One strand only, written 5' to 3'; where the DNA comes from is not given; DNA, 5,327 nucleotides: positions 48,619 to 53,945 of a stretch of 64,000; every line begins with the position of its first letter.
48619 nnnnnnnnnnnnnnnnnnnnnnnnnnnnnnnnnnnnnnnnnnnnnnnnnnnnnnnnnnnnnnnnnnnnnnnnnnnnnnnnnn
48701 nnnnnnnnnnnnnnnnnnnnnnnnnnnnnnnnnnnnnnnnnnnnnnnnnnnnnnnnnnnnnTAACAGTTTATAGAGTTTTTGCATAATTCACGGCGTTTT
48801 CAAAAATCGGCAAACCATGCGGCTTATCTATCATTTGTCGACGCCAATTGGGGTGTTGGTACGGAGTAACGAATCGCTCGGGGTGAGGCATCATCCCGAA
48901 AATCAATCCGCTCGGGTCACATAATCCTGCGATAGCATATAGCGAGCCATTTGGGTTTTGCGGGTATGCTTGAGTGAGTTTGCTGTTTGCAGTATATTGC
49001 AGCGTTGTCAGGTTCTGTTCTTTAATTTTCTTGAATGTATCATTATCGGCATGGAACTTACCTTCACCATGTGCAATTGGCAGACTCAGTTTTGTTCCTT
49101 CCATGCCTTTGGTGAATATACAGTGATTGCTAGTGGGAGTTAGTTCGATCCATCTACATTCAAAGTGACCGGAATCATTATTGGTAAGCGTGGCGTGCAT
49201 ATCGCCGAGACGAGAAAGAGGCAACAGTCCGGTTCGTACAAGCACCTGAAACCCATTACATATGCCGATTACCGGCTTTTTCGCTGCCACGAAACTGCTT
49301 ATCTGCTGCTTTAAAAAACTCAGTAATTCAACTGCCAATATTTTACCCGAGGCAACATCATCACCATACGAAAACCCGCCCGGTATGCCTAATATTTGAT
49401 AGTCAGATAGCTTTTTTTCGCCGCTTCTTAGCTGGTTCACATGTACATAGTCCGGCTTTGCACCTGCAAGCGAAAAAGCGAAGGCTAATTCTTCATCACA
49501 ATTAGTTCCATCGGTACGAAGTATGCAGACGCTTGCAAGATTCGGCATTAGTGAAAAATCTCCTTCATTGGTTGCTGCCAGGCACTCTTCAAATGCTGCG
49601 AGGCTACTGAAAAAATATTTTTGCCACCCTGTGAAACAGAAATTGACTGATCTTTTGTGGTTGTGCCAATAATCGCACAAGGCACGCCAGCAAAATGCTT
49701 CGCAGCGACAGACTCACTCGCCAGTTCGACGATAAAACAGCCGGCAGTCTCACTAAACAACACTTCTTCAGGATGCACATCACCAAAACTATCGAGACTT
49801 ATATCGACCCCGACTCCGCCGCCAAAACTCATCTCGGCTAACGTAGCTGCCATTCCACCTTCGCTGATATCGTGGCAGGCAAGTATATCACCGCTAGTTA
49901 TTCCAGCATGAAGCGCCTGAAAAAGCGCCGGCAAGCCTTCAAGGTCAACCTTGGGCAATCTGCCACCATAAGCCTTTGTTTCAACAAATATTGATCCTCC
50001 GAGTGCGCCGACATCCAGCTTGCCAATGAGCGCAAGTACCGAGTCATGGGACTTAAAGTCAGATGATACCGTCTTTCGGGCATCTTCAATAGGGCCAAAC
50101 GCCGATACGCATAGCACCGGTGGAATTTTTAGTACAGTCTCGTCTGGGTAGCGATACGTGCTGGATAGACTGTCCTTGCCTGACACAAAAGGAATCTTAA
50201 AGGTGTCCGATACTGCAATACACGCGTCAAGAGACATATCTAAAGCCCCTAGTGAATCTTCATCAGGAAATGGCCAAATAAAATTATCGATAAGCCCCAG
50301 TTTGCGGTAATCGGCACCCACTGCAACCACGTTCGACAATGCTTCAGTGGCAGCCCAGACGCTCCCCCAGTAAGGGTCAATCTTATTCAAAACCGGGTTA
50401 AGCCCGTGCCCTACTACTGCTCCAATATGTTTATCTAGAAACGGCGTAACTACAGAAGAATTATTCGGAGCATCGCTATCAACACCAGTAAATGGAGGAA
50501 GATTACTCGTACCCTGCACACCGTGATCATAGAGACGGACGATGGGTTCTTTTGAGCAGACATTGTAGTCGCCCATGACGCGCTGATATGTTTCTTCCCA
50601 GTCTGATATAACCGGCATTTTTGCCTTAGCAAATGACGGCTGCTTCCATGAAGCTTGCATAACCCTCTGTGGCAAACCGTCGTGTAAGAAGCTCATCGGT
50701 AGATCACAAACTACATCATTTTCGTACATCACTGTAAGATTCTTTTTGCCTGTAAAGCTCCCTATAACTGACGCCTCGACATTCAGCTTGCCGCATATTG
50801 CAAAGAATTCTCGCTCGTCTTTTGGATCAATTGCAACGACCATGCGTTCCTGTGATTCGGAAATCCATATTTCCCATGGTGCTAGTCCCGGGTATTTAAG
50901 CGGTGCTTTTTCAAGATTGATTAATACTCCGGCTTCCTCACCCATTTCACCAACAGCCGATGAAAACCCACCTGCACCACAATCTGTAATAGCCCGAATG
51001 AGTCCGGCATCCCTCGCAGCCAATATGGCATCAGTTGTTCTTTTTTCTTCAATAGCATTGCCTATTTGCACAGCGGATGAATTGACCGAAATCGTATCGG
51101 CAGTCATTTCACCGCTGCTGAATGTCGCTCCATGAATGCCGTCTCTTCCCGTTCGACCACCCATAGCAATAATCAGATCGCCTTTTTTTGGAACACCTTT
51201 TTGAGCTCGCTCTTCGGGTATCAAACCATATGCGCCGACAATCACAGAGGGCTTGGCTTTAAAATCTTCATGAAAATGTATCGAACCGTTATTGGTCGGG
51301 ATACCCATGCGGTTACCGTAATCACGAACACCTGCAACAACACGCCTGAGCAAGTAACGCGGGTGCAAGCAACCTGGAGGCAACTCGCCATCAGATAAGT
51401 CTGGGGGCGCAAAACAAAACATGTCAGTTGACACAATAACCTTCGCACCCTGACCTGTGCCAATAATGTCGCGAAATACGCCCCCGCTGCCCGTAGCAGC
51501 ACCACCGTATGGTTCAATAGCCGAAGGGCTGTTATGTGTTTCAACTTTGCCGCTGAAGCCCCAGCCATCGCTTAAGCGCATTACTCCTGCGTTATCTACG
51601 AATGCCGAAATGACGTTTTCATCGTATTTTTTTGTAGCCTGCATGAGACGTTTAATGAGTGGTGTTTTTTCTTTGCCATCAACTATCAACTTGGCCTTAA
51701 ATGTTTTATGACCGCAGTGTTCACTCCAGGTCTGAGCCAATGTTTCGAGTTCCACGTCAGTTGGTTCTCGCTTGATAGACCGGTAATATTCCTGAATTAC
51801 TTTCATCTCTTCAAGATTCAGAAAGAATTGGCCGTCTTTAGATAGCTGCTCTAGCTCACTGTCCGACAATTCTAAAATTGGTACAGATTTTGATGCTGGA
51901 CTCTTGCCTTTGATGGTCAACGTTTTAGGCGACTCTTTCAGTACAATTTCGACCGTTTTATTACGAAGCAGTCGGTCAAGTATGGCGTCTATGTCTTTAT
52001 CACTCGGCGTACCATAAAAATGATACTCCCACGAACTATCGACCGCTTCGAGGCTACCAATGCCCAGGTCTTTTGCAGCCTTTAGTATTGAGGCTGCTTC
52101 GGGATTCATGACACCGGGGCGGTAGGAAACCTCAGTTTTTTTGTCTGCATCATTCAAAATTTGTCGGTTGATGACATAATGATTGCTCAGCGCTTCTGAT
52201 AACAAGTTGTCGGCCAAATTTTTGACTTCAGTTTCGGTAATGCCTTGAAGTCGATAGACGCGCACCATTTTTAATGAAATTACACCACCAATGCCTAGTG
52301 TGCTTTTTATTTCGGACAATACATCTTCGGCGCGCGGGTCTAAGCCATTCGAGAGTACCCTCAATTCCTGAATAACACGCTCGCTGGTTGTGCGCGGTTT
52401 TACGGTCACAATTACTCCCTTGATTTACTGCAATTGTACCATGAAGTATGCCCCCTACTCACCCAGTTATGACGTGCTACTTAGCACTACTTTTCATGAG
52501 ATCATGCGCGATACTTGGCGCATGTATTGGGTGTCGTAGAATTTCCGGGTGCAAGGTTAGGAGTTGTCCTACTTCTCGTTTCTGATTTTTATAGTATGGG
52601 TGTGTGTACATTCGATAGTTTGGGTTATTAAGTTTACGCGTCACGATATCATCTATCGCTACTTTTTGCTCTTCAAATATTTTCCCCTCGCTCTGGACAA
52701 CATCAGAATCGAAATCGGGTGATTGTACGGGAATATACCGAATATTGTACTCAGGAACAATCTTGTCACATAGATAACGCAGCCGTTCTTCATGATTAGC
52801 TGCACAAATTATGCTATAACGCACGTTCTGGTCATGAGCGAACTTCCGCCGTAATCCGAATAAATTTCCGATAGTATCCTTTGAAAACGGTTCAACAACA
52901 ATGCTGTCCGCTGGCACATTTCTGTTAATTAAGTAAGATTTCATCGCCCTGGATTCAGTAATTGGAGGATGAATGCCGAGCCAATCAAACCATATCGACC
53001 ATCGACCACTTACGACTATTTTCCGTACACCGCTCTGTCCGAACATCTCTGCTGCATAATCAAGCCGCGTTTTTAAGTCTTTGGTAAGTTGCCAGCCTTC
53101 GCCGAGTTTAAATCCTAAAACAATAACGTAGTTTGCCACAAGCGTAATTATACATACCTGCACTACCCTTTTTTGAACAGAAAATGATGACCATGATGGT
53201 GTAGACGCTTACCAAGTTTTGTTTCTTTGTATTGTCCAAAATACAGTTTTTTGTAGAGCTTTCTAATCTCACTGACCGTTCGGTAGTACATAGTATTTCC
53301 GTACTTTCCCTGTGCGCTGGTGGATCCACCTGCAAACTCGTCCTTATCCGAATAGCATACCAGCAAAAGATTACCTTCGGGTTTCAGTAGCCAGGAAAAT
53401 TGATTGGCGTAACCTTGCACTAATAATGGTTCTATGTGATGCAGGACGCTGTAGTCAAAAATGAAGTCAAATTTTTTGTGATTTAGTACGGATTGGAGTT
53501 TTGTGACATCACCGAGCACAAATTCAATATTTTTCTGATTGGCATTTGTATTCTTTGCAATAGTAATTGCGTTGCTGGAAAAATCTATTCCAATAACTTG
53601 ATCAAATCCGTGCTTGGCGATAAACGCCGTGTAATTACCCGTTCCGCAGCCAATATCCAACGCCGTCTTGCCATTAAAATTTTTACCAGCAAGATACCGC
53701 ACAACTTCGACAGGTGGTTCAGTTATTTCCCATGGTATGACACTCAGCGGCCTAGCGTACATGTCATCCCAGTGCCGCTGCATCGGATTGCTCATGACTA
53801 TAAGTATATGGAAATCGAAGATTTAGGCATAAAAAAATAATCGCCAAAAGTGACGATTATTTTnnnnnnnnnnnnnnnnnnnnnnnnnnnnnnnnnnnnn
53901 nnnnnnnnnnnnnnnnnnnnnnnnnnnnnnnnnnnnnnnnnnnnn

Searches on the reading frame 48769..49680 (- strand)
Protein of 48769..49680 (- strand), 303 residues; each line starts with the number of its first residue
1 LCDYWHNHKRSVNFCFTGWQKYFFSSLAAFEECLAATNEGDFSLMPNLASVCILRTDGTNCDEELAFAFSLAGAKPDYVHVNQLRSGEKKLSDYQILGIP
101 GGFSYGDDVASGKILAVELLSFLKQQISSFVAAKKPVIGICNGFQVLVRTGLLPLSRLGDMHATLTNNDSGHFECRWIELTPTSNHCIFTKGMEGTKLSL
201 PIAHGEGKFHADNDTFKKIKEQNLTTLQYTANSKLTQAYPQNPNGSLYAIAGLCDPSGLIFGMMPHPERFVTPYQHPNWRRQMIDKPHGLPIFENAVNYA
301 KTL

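Call 20: search_protein_families(library=pfam, proteins=[window:48769-49680:-], max_evalue=0.001)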
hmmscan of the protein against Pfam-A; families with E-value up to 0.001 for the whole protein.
window:48769-49680:- (303 aa): 4 families
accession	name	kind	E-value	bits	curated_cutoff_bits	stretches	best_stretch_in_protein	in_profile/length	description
PF13507.12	GATase_5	-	1.4e-77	260.7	27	1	50-299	3-259/260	CobB/CobQ-like glutamine amidotransferase domain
PF07685.20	GATase_3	-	3.7e-05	23.9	27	1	84-150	30-91/196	CobB/CobQ-like glutamine amidotransferase domain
PF01965.30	DJ-1_PfpI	-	0.00013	22.3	26.6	1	89-157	57-117/165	DJ-1/PfpI family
PF00117.34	GATase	-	0.00062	19.9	22.8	0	90-235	39-142/190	Glutamine amidotransferase class-I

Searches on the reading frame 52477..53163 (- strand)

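Call 20: search_protein_families(library=pfam, proteins=[window:52477-53163:-], max_evalue=0.001)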
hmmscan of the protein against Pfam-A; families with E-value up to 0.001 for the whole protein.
window:52477-53163:- (228 aa): 1 family
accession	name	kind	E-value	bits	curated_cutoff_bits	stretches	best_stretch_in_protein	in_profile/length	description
PF02698.23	DUF218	-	1.3e-16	61.2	27.6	1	12-145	2-113/133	DUF218 domain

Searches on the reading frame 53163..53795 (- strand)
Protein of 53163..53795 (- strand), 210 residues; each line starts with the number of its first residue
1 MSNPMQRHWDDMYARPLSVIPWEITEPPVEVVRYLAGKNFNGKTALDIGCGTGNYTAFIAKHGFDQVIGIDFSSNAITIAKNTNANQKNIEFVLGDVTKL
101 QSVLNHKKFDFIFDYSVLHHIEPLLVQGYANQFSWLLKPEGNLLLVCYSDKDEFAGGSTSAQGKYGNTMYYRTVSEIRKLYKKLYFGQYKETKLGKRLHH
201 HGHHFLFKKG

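Call 21: search_protein_families(library=pfam, proteins=[window:53163-53795:-], max_evalue=0.001)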
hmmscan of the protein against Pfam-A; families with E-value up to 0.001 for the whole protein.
window:53163-53795:- (210 aa): 16 families
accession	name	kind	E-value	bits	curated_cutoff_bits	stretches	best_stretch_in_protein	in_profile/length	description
PF13847.12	Methyltransf_31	-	2.6e-19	69.8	27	1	41-182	3-139/145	Methyltransferase domain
PF13649.12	Methyltransf_25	-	7.2e-19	68.7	27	1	46-141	2-97/97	Methyltransferase domain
PF08241.18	Methyltransf_11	-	9.8e-18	65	21.2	1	46-144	1-94/95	Methyltransferase domain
PF08242.18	Methyltransf_12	-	1.2e-15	58.4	30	1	46-143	1-98/98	Methyltransferase domain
PF13489.12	Methyltransf_23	-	2.6e-15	57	27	1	30-150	11-121/164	Methyltransferase domain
PF05724.17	TPMT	-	6e-13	49.4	26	1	8-186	5-194/218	Thiopurine S-methyltransferase (TPMT)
PF03848.20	TehB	-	2.9e-08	33.8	20.4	1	38-156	27-143/193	Tellurite resistance protein TehB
PF05175.20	MTS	-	6.9e-08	32.7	23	1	41-149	31-142/170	Methyltransferase small domain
PF02353.26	CMAS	-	1.2e-06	28.6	27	1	41-152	62-171/273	Mycolic acid cyclopropane synthetase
PF01728.25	FtsJ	-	1.9e-06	28.4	24.1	1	41-112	21-95/181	FtsJ-like methyltransferase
PF06325.19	PrmA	-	3.5e-06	27.2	22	1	40-115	160-233/296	Ribosomal protein L11 methyltransferase (PrmA)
PF08003.17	Methyltransf_9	-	8.1e-06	25.4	23.8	1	39-145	113-217/315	Protein of unknown function (DUF1698)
PF01209.24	Ubie_methyltran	-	2.5e-05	24.2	20.1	1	41-110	47-118/233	ubiE/COQ5 methyltransferase family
PF09445.16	Methyltransf_15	-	3.5e-05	23.9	22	1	44-113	3-76/165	RNA cap guanine-N2 methyltransferase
PF02390.23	Methyltransf_4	-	6.2e-05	23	24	1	43-141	3-111/173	Putative methyltransferase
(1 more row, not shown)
